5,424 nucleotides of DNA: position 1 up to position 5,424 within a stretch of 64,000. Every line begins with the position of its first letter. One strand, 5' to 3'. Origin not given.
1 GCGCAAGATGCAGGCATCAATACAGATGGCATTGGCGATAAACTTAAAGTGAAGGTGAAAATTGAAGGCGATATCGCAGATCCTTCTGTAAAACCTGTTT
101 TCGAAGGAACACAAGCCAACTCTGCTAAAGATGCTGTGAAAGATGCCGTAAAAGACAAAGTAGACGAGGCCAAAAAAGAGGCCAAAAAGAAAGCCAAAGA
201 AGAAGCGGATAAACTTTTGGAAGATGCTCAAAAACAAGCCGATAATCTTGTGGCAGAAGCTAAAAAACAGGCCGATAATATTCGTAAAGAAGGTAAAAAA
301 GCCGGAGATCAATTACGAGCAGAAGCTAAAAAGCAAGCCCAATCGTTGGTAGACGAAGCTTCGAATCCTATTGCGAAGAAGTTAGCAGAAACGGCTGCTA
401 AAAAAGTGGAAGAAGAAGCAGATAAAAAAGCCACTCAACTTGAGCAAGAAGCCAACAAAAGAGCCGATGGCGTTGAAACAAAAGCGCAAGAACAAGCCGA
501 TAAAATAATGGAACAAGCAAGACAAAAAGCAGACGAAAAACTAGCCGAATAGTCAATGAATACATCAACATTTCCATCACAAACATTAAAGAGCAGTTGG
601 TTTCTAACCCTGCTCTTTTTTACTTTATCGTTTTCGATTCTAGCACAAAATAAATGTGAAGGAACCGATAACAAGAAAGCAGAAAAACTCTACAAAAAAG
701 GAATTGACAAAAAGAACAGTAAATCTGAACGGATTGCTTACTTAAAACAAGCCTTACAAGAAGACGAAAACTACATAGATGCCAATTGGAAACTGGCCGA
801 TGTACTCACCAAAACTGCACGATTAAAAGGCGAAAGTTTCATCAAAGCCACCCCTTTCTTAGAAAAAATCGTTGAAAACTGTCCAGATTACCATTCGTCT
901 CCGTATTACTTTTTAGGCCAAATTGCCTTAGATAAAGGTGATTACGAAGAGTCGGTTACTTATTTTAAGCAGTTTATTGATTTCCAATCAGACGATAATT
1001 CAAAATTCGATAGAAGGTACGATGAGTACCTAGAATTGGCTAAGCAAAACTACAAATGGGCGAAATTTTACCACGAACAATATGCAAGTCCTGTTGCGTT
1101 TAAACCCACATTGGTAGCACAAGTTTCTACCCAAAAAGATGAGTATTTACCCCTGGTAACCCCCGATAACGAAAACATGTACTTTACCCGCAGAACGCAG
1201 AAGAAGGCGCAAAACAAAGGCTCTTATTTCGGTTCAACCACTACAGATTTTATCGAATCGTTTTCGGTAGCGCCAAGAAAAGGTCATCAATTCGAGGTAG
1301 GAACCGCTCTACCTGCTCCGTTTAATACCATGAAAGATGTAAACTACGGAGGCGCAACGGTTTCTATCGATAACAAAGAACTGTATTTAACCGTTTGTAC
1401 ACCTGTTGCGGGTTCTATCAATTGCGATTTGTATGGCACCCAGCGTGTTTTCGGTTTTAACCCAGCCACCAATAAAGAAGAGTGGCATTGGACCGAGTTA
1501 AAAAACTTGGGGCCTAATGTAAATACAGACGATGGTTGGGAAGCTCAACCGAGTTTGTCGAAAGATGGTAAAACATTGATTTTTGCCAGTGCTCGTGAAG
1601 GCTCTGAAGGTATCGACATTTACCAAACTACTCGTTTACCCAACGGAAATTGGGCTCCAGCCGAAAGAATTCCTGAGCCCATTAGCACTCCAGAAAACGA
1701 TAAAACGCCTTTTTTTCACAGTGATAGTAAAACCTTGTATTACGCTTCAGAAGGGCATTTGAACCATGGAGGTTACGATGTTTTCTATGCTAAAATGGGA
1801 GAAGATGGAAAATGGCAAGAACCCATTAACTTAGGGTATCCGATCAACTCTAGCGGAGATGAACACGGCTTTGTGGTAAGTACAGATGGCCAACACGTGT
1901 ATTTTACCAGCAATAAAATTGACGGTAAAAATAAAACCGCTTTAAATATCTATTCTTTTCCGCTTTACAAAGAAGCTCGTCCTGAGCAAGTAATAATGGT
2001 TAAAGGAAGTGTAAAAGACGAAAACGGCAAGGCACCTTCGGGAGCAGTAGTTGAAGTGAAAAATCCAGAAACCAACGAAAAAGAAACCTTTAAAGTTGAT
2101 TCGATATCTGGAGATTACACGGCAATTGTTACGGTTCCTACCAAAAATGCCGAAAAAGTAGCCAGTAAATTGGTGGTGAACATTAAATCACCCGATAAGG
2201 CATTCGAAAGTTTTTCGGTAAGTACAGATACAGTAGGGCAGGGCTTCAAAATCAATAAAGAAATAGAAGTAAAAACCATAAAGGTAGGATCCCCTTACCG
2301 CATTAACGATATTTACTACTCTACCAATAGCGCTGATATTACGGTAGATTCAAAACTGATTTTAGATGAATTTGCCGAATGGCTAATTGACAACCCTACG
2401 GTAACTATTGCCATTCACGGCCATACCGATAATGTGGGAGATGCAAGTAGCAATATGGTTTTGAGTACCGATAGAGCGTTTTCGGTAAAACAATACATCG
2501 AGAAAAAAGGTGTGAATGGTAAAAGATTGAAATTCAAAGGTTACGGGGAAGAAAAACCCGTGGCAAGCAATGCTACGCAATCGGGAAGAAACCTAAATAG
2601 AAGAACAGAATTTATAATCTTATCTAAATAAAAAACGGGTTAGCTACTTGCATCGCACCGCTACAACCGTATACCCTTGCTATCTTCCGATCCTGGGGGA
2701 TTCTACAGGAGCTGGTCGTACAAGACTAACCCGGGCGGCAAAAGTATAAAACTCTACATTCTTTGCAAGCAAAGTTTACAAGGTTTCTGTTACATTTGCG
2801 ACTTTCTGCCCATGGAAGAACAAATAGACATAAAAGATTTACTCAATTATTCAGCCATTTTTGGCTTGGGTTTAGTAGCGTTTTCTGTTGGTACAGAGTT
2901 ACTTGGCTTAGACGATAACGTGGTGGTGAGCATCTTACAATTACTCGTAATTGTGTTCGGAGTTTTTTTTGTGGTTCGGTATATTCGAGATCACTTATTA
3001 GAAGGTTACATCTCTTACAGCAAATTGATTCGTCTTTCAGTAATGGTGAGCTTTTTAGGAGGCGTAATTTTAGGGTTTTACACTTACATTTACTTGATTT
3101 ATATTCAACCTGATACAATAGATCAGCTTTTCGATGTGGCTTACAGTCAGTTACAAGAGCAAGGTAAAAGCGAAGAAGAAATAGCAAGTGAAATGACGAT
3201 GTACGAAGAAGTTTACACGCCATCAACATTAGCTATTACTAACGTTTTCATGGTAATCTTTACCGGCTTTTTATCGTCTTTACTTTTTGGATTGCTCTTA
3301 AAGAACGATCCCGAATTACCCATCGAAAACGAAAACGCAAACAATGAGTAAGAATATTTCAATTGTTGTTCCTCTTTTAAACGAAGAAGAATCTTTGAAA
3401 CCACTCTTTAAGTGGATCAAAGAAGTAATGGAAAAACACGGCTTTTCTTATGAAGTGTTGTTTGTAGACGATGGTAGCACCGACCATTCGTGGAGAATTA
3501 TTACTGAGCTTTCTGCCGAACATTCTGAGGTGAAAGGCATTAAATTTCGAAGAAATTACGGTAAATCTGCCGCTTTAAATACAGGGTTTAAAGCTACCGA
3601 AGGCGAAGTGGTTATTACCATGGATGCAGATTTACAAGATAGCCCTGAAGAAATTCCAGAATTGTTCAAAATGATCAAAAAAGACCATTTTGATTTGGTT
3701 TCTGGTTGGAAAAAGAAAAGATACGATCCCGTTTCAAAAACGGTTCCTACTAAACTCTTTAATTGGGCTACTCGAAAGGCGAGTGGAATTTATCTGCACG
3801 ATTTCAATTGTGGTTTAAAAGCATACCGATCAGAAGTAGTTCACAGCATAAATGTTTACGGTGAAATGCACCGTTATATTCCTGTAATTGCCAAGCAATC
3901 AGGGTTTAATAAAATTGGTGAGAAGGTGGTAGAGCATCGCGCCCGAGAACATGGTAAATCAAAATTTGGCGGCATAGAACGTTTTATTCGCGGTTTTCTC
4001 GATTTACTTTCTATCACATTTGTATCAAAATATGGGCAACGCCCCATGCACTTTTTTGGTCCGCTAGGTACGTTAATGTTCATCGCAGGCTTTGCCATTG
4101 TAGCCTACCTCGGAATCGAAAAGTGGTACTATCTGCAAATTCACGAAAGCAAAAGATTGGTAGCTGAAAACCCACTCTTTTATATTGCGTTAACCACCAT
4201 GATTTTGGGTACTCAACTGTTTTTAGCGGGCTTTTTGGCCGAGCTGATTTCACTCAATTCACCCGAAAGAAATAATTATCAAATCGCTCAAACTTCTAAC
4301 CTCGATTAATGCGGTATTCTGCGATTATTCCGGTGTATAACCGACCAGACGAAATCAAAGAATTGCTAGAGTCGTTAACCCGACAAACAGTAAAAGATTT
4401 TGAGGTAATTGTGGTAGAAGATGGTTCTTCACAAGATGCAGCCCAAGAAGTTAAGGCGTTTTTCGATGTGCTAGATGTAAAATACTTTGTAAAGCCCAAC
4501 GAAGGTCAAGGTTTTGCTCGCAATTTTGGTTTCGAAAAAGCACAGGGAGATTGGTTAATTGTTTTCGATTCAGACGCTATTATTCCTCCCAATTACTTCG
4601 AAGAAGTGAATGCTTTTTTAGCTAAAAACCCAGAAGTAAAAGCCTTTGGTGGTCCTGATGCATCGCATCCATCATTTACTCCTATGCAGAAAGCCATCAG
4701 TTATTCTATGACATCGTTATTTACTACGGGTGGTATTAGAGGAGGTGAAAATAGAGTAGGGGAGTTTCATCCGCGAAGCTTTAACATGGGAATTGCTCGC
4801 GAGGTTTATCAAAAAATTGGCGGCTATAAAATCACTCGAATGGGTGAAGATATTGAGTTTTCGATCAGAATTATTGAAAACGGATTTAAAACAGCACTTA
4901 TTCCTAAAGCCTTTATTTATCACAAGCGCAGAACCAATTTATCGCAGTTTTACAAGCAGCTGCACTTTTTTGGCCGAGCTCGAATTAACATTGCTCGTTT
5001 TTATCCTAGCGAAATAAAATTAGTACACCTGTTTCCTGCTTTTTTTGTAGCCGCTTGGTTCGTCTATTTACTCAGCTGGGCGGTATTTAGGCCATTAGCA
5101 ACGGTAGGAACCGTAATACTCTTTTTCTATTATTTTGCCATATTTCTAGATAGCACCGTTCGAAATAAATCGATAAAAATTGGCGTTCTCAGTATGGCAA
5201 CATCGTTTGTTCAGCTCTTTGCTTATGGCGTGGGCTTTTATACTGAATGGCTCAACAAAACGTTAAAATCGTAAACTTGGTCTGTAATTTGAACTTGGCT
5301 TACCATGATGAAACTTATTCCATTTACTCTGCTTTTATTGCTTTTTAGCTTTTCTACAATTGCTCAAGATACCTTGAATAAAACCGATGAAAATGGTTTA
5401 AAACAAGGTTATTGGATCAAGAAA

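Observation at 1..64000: Hyper-abundant oligonucleotide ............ (core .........): a DNA-uptake-sequence-like signature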

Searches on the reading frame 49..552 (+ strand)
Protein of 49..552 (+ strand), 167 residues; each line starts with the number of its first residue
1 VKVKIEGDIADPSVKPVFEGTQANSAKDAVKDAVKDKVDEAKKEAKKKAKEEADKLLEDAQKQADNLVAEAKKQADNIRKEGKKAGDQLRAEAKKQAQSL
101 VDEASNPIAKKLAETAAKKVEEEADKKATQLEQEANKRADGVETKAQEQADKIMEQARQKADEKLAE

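Call 33: search_protein_families(library=pfam, proteins=[window:49-552:+], max_evalue=0.00001)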
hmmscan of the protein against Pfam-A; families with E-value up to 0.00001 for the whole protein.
window:49-552:+ (167 aa): 0 families

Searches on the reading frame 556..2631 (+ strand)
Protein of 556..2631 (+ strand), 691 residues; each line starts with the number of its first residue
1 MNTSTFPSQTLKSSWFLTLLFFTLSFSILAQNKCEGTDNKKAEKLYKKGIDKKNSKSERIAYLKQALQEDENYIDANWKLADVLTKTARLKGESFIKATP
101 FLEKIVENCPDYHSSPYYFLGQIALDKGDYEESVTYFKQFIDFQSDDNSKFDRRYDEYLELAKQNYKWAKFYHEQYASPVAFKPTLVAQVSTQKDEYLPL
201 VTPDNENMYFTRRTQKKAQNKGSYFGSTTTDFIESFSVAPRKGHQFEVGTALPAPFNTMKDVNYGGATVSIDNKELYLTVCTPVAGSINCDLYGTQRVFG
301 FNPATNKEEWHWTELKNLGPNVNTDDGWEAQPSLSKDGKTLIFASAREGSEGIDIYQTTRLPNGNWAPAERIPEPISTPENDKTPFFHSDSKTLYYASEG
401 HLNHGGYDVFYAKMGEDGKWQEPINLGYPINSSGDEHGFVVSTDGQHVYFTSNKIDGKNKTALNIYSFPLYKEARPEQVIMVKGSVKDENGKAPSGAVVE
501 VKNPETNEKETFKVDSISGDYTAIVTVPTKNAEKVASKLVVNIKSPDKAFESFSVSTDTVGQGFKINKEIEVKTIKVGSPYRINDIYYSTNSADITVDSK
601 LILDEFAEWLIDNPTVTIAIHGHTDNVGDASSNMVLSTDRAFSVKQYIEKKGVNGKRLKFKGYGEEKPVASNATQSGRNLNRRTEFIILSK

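Call 33: search_protein_families(library=pfam, proteins=[window:556-2631:+], max_evalue=0.00001)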
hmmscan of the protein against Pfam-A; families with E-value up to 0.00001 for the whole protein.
window:556-2631:+ (691 aa): 3 families
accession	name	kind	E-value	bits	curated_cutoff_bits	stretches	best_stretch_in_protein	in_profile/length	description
PF07676.18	PD40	-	1.8e-24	85.5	20.9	2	325-356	7-37/38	WD40-like Beta Propeller Repeat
PF00691.25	OmpA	-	1.2e-20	74.1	27.2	1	587-682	1-98/98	OmpA family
PF13181.12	TPR_8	-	3.2e-06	27.3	25.7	0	117-145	4-32/34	Tetratricopeptide repeat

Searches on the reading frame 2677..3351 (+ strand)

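Call 33: search_protein_families(library=pfam, proteins=[window:2677-3351:+], max_evalue=0.00001)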
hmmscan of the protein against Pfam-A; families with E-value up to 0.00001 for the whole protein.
window:2677-3351:+ (224 aa): 1 family
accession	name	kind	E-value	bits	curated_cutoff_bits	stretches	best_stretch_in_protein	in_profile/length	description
PF13858.11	DUF4199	-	1.1e-22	81.7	32.3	1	58-210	2-165/165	Protein of unknown function (DUF4199)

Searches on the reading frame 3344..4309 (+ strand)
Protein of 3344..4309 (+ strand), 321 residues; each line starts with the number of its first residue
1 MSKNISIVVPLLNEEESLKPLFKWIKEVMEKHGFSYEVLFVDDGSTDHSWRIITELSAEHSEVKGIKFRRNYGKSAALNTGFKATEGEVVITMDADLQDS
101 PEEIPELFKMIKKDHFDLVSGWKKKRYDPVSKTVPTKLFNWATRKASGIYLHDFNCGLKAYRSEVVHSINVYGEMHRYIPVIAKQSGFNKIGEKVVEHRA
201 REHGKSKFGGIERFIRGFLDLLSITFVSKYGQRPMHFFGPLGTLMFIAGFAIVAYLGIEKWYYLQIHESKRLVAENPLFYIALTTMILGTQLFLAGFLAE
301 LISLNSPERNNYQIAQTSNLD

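Call 33: search_protein_families(library=pfam, proteins=[window:3344-4309:+], max_evalue=0.00001)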
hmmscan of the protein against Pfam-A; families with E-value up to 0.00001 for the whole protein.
window:3344-4309:+ (321 aa): 2 families
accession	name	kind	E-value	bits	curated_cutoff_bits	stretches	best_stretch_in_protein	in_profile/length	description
PF00535.33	Glycos_transf_2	-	6e-31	108.1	23.3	1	6-155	1-153/168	Glycosyl transferase family 2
PF10111.15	Glyco_tranf_2_2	-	4.9e-08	33.2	27.3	1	6-112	1-107/276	Glycosyltransferase like family 2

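Call 58: find_encoding_contigs(protein=window:3344-4309:+, flank=10000, max_places=3)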
Protein window:3344-4309:+ (321 aa): 1 contig read that carries it; 1 place shown.
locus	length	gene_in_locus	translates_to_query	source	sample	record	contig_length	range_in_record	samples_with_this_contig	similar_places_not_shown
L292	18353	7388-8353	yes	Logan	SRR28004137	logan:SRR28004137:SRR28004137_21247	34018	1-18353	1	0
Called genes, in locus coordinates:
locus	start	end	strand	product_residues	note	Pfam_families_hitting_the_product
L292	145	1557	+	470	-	PF00375:SDF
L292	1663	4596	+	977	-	PF28068:Scy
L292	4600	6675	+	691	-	PF13181:TPR_8 (faint), PF07676:PD40 (weak), PF00691:OmpA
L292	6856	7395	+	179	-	PF13858:DUF4199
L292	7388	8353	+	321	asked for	PF00535:Glycos_transf_2, PF10111:Glyco_tranf_2_2, PF13641:Glyco_tranf_2_3 (weak)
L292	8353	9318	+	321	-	PF00535:Glycos_transf_2, PF10111:Glyco_tranf_2_2, PF13506:Glyco_transf_21, PF13641:Glyco_tranf_2_3, PF13632:Glyco_trans_2_3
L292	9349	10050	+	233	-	PF07661:MORN_2 (faint)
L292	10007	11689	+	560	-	PF00082:Peptidase_S8, PF18962:Por_Secre_tail (faint)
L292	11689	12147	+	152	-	PF08818:DUF1801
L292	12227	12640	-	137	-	PF09912:DUF2141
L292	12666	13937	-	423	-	PF01979:Amidohydro_1, PF07969:Amidohydro_3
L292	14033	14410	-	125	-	PF07366:SnoaL, PF12680:SnoaL_2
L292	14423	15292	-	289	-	PF14054:DUF4249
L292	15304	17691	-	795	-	PF13620:CarboxypepD_reg, PF13715:CarbopepD_reg_2, PF07715:Plug, PF00593:TonB_dep_Rec_b-barrel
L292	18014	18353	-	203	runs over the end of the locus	PF01557:FAA_hydrolase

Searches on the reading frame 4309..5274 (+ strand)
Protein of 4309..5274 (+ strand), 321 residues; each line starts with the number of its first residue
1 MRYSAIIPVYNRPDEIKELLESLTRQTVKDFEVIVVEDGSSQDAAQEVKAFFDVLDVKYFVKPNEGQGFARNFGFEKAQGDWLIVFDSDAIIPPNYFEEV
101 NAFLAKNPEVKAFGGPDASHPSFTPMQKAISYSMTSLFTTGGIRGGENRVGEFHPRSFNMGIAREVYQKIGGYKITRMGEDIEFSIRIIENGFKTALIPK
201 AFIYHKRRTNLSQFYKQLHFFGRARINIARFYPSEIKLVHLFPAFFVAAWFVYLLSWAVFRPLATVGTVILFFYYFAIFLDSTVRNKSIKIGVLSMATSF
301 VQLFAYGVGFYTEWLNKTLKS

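Call 33: search_protein_families(library=pfam, proteins=[window:4309-5274:+], max_evalue=0.00001)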
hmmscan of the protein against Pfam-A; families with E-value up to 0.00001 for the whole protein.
window:4309-5274:+ (321 aa): 4 families
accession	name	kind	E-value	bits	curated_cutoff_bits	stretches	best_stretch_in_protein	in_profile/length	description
PF00535.33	Glycos_transf_2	-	6.9e-30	104.6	23.3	1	4-167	1-164/168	Glycosyl transferase family 2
PF13641.12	Glyco_tranf_2_3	-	1.3e-21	78.1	27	1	3-217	3-223/230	Glycosyltransferase like family 2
PF10111.15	Glyco_tranf_2_2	-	1.7e-16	61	27.3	1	4-101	1-103/276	Glycosyltransferase like family 2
PF13632.12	Glyco_trans_2_3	-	3.7e-13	50.2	27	1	82-277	1-197/198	Glycosyl transferase family group 2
